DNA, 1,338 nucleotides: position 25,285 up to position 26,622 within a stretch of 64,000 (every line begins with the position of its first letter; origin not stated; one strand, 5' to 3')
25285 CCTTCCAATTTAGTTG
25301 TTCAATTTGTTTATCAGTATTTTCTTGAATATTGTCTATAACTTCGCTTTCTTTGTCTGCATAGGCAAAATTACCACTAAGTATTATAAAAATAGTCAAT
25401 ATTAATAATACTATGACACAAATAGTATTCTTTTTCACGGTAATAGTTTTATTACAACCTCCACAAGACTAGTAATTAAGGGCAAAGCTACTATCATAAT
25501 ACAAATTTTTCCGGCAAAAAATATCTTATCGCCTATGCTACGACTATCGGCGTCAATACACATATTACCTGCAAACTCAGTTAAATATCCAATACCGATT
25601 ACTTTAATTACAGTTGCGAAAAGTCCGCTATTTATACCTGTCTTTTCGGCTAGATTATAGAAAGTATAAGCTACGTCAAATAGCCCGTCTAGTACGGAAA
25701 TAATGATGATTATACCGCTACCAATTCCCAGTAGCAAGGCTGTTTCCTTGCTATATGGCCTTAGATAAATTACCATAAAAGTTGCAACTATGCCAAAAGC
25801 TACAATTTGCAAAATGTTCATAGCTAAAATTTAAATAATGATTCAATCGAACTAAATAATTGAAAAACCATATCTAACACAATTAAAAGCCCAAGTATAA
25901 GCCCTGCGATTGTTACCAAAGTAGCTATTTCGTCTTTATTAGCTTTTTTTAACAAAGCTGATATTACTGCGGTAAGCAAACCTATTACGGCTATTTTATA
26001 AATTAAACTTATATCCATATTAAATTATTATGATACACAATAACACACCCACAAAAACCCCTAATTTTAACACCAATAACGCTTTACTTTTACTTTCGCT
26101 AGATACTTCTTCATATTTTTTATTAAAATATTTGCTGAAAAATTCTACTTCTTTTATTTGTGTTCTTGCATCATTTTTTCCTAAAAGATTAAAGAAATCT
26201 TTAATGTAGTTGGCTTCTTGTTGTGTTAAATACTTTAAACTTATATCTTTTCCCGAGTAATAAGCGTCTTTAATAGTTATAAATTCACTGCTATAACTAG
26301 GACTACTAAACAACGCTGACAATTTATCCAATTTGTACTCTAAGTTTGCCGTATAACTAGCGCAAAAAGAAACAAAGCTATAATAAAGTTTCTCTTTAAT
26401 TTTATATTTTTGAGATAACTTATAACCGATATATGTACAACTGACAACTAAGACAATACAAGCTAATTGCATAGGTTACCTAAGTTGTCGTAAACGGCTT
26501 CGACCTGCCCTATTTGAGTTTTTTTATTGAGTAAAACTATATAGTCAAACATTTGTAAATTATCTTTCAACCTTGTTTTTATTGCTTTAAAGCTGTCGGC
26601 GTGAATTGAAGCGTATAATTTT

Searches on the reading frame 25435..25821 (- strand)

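Call 41: search_protein_families(library=pfam, proteins=[window:25435-25821:-], max_evalue=0.01)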
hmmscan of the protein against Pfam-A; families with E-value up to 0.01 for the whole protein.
window:25435-25821:- (128 aa): 1 family
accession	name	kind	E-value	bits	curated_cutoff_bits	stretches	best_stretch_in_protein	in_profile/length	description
PF06686.16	SpoIIIAC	-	3e-18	66.1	24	2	71-126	1-56/56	Stage III sporulation protein AC/AD protein family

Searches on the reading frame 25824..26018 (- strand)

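Call 41: search_protein_families(library=pfam, proteins=[window:25824-26018:-], max_evalue=0.01)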
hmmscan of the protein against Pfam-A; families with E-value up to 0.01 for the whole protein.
window:25824-26018:- (64 aa): 1 family
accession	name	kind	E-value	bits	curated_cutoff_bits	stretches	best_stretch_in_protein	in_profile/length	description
PF06686.16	SpoIIIAC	-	6.3e-14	52.3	24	1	6-61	1-56/56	Stage III sporulation protein AC/AD protein family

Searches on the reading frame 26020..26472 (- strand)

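Call 42: search_protein_families(library=pfam, proteins=[window:26020-26472:-], max_evalue=0.01)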
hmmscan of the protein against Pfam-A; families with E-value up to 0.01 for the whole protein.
window:26020-26472:- (150 aa): 2 families
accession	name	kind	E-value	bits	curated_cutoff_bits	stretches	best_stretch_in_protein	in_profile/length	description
PF09548.15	Spore_III_AB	-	9.9e-16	58.6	32.5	2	79-150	99-170/170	Stage III sporulation protein AB (spore_III_AB)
PF14265.11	DUF4355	-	0.009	16.7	25.4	0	79-123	75-117/124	Capsid assembly scaffolding protein Gp46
